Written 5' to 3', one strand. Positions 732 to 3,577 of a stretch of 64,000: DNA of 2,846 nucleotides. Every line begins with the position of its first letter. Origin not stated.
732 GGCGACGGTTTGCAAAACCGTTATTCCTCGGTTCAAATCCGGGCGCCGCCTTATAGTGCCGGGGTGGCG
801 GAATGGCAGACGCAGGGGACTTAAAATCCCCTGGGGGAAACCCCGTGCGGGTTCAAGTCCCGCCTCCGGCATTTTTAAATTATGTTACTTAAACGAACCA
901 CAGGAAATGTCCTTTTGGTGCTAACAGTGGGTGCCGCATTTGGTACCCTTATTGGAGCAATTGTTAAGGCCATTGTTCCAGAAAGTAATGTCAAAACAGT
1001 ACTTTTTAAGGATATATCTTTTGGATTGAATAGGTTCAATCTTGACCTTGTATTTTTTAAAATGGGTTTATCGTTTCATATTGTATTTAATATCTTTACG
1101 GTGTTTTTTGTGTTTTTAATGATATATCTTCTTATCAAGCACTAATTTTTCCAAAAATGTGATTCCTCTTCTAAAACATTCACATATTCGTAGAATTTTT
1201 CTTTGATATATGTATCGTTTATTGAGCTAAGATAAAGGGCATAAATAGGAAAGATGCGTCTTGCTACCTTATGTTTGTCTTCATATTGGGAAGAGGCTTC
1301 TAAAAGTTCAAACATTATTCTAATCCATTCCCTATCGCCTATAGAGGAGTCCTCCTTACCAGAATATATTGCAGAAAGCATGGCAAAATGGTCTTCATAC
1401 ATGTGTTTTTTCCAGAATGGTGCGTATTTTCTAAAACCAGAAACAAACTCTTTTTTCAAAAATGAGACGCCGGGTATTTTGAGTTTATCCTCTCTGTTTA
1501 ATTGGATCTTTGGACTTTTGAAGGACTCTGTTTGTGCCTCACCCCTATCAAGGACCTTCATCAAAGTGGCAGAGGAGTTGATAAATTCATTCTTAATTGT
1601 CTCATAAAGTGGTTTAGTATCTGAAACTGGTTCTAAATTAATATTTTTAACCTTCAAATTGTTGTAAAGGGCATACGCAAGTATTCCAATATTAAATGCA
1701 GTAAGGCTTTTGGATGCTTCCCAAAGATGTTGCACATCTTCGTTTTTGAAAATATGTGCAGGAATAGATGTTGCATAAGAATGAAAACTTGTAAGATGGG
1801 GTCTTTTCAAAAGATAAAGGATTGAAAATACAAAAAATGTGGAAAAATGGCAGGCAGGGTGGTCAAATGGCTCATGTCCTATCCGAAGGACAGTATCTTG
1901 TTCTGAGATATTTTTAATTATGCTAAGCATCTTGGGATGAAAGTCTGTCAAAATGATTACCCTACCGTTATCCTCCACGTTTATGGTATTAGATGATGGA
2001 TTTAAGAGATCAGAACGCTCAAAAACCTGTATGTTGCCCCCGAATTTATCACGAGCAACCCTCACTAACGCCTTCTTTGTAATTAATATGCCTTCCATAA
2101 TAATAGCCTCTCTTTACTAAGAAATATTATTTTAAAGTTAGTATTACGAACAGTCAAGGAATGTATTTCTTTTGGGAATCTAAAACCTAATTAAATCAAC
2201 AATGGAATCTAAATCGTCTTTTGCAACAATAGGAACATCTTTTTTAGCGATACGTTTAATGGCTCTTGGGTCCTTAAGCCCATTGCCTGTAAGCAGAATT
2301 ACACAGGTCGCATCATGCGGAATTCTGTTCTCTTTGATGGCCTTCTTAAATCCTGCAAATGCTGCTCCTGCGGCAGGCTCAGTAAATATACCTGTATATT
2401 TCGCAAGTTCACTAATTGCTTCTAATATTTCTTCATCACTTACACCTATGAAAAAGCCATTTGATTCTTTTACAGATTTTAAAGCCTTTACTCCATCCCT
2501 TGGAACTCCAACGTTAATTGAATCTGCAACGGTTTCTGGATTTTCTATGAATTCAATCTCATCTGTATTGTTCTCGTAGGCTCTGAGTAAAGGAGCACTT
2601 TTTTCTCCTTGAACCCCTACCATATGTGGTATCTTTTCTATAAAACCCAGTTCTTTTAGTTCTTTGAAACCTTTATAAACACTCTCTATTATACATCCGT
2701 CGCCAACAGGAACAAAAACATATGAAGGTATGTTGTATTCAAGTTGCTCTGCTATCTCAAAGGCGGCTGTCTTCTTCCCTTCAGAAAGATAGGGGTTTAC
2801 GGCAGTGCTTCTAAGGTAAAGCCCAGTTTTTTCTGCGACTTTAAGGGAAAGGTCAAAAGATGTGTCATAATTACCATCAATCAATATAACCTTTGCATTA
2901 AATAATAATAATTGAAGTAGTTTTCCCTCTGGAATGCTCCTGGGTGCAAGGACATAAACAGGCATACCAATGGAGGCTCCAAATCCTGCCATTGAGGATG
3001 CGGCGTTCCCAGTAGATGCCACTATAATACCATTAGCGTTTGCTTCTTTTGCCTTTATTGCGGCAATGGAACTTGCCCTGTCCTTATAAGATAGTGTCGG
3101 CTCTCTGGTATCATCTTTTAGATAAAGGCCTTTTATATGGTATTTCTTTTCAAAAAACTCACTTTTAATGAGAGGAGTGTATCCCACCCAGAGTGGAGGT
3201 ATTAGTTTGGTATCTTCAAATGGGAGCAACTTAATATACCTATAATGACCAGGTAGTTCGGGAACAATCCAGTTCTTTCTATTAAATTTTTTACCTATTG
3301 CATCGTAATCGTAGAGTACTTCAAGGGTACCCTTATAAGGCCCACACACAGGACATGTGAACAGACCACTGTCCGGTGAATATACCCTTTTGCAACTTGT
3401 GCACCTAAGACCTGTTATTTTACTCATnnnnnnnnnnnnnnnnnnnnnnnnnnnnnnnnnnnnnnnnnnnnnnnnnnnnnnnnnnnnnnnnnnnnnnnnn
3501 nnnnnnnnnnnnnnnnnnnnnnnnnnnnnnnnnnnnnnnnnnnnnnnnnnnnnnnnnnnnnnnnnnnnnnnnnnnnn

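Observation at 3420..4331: PilT-like retraction-ATPase homolog lacking Walker A/Walker B/His-box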

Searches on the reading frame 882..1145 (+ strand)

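Call 37: search_protein_families(library=pfam, proteins=[window:882-1145:+], max_evalue=0.01)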
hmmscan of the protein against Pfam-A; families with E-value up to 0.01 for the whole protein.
window:882-1145:+ (87 aa): 1 family
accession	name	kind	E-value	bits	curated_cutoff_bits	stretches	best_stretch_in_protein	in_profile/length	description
PF02687.27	FtsX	-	0.0077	16.7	25.5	0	8-84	49-103/120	FtsX-like permease C-terminal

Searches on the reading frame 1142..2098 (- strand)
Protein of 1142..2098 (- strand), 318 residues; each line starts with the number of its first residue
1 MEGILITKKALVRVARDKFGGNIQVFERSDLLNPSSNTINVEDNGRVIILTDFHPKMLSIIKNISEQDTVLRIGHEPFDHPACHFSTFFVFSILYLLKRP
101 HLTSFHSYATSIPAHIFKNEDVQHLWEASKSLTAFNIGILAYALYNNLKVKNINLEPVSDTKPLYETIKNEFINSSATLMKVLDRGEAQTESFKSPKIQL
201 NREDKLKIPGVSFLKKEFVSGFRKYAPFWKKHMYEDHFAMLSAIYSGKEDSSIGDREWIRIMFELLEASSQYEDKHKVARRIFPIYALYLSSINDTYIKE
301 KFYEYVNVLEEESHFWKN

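Call 37: search_protein_families(library=pfam, proteins=[window:1142-2098:-], max_evalue=0.01)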
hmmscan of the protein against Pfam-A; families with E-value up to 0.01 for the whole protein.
window:1142-2098:- (318 aa): 0 families

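Call 64: search_protein_families(library=ncbifam, proteins=[window:1142-2098:-], max_evalue=0.001)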
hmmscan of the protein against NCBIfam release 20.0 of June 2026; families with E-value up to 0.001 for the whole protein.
window:1142-2098:- (318 aa): 0 families

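Call 67: search_protein_families(library=padloc, proteins=[window:1142-2098:-], max_evalue=0.01)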
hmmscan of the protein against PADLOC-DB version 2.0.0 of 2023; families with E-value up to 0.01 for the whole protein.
window:1142-2098:- (318 aa): 0 families

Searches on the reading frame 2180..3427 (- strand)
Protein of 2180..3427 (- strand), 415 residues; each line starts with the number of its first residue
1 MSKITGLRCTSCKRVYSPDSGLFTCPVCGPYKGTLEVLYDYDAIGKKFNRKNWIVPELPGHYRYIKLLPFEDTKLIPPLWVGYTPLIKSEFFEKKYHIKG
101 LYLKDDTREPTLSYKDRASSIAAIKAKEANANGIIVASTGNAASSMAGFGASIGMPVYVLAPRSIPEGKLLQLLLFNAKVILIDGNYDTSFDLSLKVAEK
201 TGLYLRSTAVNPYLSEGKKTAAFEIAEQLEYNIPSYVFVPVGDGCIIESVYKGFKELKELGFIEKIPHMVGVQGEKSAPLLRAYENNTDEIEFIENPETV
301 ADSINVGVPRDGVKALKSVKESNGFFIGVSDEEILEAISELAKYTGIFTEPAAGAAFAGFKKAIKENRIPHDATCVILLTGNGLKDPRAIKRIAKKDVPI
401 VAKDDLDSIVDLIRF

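Call 37: search_protein_families(library=pfam, proteins=[window:2180-3427:-], max_evalue=0.01)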
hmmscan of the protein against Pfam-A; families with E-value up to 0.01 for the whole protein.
window:2180-3427:- (415 aa): 1 family
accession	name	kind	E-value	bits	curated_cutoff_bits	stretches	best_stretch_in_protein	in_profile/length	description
PF00291.31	PALP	-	7.2e-69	232.8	35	1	81-381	5-295/295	Pyridoxal-phosphate dependent enzyme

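Call 64: search_protein_families(library=ncbifam, proteins=[window:2180-3427:-], max_evalue=0.001)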
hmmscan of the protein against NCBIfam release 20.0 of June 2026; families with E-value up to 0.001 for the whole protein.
window:2180-3427:- (415 aa): 36 families (the best 25 are shown)
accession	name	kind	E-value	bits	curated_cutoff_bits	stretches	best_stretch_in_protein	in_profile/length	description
NF006050.0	PRK08197.1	equivalog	1.4e-83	280.9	303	1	2-394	4-392/406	threonine synthase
NF004170.0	PRK05638.1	equivalog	3.8e-67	226.8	421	1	7-386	2-358/442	threonine synthase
TIGR00260.1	thrC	equivalog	1e-62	212.3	167.1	1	63-387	3-339/340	threonine synthase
NF006205.0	PRK08329.1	equivalog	5.2e-58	196.7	358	1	7-385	2-345/347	threonine synthase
NF005035.0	PRK06450.1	equivalog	1.1e-50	172.4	301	1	8-385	5-336/338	threonine synthase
NF004996.0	PRK06381.1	equivalog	3.5e-46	157.7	266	1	82-382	14-317/319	threonine synthase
TIGR01127.1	ilvA_1Cterm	equivalog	8.8e-26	90.8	378.75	1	84-397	1-298/380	threonine ammonia-lyase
NF006390.0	PRK08639.1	equivalog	2.3e-24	86.1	421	1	82-381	24-312/418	threonine ammonia-lyase IlvA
TIGR03844.1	cysteate_syn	equivalog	4.4e-24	85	324.9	1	24-386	4-382/398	cysteate synthase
TIGR01124.1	ilvA_2Cterm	equivalog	8.6e-24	84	411.3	1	84-382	18-304/499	threonine ammonia-lyase, biosynthetic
NF005292.0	PRK06815.1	equivalog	1.1e-22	80.5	371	1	81-368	19-295/320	threonine/serine dehydratase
NF006389.0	PRK08638.1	equivalog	2.9e-22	79.1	453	1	83-381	27-312/333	bifunctional threonine ammonia-lyase/L-serine ammonia-lyase TdcB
NF006674.0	PRK09224.1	subfamily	4.2e-22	78.5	577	1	88-381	30-311/508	threonine ammonia-lyase IlvA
NF009130.0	PRK12483.1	subfamily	8.9e-22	77.3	801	1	101-377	54-319/521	threonine ammonia-lyase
NF006094.0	PRK08246.1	subfamily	1.9e-21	76.8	331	1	81-382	21-303/310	serine/threonine dehydratase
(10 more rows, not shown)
